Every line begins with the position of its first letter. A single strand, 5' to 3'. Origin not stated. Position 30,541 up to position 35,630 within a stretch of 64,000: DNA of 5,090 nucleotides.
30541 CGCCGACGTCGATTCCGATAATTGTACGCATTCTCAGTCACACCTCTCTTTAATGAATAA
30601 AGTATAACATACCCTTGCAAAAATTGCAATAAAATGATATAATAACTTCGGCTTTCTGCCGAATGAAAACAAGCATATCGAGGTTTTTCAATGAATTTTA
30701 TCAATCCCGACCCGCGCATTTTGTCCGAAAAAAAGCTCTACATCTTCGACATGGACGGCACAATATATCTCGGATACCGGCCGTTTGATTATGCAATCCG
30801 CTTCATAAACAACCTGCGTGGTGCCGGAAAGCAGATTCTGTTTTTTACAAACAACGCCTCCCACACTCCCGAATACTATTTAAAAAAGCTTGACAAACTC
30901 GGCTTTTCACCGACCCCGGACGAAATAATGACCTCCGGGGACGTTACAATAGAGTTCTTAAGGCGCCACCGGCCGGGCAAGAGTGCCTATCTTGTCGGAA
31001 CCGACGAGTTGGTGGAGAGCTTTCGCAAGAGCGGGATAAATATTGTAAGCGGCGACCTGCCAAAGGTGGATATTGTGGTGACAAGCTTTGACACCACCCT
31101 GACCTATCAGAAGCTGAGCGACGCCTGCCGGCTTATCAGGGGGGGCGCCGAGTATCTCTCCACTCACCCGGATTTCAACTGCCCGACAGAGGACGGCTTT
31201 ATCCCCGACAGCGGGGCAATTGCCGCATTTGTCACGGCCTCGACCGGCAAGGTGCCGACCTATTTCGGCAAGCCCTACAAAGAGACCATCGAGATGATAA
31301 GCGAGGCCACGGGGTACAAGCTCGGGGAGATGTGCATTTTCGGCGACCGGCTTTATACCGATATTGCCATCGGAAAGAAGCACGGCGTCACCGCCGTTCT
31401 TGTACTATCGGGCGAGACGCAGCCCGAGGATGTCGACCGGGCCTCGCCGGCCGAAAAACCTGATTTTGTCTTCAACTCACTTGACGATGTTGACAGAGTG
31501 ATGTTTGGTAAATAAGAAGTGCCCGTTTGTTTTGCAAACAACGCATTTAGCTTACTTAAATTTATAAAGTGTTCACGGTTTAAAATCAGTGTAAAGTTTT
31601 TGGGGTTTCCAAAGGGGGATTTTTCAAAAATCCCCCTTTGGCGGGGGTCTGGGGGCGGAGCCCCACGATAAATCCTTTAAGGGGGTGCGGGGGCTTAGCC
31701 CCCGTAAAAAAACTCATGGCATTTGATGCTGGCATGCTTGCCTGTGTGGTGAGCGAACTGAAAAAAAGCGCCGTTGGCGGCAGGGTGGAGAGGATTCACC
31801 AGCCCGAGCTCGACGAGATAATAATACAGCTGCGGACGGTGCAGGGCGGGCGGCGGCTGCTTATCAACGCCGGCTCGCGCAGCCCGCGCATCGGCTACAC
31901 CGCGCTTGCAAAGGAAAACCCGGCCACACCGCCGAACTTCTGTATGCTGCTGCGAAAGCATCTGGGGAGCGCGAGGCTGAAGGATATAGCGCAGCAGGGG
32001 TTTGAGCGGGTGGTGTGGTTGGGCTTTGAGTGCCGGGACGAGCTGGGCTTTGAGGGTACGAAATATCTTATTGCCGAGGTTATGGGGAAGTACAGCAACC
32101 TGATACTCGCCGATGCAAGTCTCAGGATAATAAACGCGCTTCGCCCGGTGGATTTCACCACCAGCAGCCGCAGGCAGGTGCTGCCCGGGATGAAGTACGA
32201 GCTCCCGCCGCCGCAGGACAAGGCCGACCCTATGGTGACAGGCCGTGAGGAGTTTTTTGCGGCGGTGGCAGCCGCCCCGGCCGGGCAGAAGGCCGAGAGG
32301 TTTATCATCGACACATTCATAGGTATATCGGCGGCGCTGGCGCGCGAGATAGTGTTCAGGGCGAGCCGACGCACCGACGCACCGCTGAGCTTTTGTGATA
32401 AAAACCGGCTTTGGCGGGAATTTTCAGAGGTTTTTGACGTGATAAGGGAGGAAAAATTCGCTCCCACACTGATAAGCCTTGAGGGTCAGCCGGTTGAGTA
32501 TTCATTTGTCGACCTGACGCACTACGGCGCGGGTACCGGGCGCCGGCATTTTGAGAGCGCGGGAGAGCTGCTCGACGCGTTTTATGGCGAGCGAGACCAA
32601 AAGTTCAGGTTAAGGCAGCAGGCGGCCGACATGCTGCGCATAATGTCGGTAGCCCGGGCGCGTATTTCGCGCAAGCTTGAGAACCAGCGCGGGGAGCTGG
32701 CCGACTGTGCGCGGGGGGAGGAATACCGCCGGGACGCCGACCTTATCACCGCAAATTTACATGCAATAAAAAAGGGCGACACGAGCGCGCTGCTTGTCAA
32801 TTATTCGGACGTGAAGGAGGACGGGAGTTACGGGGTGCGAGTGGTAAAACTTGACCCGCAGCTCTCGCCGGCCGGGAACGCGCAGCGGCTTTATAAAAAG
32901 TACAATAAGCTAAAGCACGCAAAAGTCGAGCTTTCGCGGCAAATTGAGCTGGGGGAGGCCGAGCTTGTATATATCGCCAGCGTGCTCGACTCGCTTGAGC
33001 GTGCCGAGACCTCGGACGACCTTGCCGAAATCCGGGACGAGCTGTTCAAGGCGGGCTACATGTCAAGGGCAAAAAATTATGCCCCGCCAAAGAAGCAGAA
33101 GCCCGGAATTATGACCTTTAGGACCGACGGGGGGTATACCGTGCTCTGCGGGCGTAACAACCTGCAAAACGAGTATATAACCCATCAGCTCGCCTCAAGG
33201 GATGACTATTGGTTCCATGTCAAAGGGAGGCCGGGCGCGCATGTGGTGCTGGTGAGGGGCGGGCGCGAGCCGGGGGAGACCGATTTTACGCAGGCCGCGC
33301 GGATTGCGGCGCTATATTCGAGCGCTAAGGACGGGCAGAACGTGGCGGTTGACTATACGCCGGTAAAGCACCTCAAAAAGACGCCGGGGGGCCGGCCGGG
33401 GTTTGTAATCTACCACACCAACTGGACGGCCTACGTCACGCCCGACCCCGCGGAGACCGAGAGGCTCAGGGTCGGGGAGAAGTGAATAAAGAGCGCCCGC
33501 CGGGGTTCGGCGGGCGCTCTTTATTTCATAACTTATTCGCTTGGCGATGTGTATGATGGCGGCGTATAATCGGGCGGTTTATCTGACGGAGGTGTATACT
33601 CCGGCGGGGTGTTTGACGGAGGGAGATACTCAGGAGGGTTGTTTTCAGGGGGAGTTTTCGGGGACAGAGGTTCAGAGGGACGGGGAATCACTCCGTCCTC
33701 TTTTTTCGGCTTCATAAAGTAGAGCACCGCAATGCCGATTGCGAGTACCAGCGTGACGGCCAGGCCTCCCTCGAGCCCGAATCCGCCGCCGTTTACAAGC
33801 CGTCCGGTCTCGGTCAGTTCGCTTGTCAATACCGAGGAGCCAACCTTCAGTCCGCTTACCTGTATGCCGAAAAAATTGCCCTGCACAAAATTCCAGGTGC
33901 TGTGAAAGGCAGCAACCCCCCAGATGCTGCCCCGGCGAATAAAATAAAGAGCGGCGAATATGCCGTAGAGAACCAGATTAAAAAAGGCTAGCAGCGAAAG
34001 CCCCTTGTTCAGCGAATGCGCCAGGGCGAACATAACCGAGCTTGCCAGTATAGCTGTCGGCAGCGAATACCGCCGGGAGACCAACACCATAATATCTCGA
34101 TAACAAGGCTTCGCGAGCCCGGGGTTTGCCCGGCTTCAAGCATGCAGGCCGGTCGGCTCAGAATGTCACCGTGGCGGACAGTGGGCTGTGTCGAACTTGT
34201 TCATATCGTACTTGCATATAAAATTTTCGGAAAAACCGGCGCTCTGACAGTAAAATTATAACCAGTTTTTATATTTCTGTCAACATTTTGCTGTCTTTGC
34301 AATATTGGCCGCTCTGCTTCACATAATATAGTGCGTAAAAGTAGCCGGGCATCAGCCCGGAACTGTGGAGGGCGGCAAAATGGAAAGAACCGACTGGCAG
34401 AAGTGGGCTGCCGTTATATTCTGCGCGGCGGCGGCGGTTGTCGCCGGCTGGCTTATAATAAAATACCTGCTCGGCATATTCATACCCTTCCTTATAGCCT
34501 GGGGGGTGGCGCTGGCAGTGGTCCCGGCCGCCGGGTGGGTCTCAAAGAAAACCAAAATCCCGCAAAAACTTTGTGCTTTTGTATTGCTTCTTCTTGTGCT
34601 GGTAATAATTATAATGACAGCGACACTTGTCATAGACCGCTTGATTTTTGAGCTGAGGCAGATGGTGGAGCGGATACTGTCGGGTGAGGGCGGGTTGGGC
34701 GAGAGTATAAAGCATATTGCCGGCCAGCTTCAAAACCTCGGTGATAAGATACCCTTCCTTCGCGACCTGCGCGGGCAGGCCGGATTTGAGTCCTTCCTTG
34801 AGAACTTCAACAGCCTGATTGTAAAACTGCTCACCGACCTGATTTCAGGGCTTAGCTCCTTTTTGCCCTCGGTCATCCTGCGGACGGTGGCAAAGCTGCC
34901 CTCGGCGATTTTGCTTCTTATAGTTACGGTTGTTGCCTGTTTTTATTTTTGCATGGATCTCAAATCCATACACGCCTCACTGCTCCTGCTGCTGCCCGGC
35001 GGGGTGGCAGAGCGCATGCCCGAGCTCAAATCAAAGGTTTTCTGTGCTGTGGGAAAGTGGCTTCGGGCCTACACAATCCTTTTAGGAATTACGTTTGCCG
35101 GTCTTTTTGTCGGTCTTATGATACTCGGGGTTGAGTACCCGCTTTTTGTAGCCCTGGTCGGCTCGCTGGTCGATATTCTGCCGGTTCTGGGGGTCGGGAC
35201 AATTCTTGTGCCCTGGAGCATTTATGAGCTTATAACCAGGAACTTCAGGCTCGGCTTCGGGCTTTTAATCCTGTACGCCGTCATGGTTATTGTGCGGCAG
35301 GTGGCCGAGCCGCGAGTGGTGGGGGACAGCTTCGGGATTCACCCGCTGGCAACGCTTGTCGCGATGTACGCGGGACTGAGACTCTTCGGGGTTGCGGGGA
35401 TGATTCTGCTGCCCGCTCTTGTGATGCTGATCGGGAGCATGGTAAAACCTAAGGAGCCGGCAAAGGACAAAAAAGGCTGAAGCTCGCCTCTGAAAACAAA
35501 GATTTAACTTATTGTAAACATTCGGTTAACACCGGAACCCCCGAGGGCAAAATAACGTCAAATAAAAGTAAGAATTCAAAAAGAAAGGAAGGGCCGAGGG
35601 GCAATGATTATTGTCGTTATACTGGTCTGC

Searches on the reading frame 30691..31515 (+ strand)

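Call 86: search_protein_families(library=pfam, proteins=[window:30691-31515:+], max_evalue=0.0001)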
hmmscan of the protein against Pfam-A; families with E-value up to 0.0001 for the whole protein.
window:30691-31515:+ (274 aa): 3 families
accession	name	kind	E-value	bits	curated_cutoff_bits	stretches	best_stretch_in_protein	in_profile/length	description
PF13344.12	Hydrolase_6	-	8.1e-27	93.7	27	1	18-116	2-100/101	Haloacid dehalogenase-like hydrolase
PF13242.12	Hydrolase_like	-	1.4e-17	63.8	22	1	192-266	2-74/75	HAD-hyrolase-like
PF00702.32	Hydrolase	-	3.9e-09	37.6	26.4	1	15-232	2-191/191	haloacid dehalogenase-like hydrolase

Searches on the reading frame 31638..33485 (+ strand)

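Call 86: search_protein_families(library=pfam, proteins=[window:31638-33485:+], max_evalue=0.0001)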
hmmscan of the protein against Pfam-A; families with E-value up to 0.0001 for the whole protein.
window:31638-33485:+ (615 aa): 3 families
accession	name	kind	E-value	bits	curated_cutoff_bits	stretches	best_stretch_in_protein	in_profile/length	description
PF05833.16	NFACT_N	-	1.7e-129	433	31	1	31-487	2-455/456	NFACT N-terminal and middle domains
PF05670.18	NFACT-R_1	-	6.7e-13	49.6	29.8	1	493-584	4-98/112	NFACT protein RNA binding domain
PF18297.6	NFACT-R_2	-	1.8e-09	38.1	26.9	1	494-576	4-82/104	NFACT protein RNA binding domain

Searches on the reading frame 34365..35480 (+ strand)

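Call 86: search_protein_families(library=pfam, proteins=[window:34365-35480:+], max_evalue=0.0001)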
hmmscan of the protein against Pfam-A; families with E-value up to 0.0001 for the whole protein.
window:34365-35480:+ (371 aa): 1 family
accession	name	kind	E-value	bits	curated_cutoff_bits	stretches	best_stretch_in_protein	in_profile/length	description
PF01594.21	AI-2E_transport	-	5e-45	154.5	34.3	1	23-360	6-323/327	AI-2E family transporter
